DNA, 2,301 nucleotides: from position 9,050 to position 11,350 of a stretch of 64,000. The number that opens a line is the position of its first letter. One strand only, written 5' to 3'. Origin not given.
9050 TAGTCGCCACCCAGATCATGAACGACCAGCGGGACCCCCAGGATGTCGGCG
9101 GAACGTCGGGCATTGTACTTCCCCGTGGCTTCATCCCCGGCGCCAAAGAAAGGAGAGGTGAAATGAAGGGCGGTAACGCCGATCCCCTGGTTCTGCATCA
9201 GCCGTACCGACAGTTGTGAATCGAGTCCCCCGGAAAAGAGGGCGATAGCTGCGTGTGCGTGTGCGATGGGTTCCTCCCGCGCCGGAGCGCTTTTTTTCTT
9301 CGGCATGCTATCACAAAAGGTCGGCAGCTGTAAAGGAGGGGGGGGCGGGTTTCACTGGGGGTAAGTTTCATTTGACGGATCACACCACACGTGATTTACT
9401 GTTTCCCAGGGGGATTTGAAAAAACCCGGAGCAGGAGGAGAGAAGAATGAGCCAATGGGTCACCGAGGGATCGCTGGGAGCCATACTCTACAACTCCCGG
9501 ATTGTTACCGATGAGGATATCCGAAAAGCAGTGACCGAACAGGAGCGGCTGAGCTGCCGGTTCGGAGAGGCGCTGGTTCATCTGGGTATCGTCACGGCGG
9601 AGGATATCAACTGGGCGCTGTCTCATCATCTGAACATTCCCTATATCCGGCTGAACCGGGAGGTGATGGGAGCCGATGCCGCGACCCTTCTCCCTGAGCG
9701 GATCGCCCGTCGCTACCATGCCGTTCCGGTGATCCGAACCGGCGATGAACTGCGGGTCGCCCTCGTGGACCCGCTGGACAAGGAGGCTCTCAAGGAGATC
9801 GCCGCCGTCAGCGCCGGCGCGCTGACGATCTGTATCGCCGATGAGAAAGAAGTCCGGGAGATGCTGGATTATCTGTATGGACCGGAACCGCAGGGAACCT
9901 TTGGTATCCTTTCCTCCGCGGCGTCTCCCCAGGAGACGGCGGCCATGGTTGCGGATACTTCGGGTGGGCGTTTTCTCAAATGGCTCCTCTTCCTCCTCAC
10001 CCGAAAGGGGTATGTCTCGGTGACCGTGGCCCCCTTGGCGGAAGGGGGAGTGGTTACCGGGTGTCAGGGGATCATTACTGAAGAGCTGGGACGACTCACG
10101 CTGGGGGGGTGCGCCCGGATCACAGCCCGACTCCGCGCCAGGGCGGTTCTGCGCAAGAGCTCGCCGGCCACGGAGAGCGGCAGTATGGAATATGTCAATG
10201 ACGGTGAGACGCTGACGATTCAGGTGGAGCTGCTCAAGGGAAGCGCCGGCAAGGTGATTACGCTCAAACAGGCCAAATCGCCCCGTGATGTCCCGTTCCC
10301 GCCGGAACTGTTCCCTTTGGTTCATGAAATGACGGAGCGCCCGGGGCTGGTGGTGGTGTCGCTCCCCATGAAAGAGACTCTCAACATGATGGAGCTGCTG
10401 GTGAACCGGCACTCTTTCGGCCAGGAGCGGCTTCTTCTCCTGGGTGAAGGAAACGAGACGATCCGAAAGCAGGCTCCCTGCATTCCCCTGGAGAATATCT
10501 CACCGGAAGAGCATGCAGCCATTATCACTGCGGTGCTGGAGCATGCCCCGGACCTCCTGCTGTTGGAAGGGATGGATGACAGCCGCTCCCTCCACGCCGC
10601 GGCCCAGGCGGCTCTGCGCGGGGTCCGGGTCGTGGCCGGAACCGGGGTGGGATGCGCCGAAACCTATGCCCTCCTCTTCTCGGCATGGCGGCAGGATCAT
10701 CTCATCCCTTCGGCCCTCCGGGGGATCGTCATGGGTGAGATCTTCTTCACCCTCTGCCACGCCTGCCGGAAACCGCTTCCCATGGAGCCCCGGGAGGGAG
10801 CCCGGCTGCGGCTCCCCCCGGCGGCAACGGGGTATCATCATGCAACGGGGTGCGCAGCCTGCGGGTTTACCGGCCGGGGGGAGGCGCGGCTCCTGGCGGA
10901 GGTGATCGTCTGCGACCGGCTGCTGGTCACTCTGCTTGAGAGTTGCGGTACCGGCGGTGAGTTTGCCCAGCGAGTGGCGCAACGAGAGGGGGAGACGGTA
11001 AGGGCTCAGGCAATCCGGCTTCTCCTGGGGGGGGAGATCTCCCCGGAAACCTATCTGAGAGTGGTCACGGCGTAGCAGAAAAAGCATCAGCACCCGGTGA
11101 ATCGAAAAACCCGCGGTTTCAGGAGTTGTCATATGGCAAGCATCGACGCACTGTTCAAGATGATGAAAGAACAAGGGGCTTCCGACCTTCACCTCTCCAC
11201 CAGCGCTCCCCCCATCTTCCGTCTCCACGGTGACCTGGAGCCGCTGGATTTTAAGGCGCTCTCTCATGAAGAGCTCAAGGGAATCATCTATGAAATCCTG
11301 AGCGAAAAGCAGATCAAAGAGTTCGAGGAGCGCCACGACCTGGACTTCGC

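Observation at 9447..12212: Degenerate GspE/MshE-like pseudo-ATPase with an intact MshEN-type c-di-GMP motif pair, immediately upstream of pilT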

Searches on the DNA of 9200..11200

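Call 54: search_rna_families(source=window, start=9200, end=11200, threshold=evalue, max_evalue=1)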
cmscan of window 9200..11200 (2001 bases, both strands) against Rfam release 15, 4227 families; matches with E-value up to 1: 0.
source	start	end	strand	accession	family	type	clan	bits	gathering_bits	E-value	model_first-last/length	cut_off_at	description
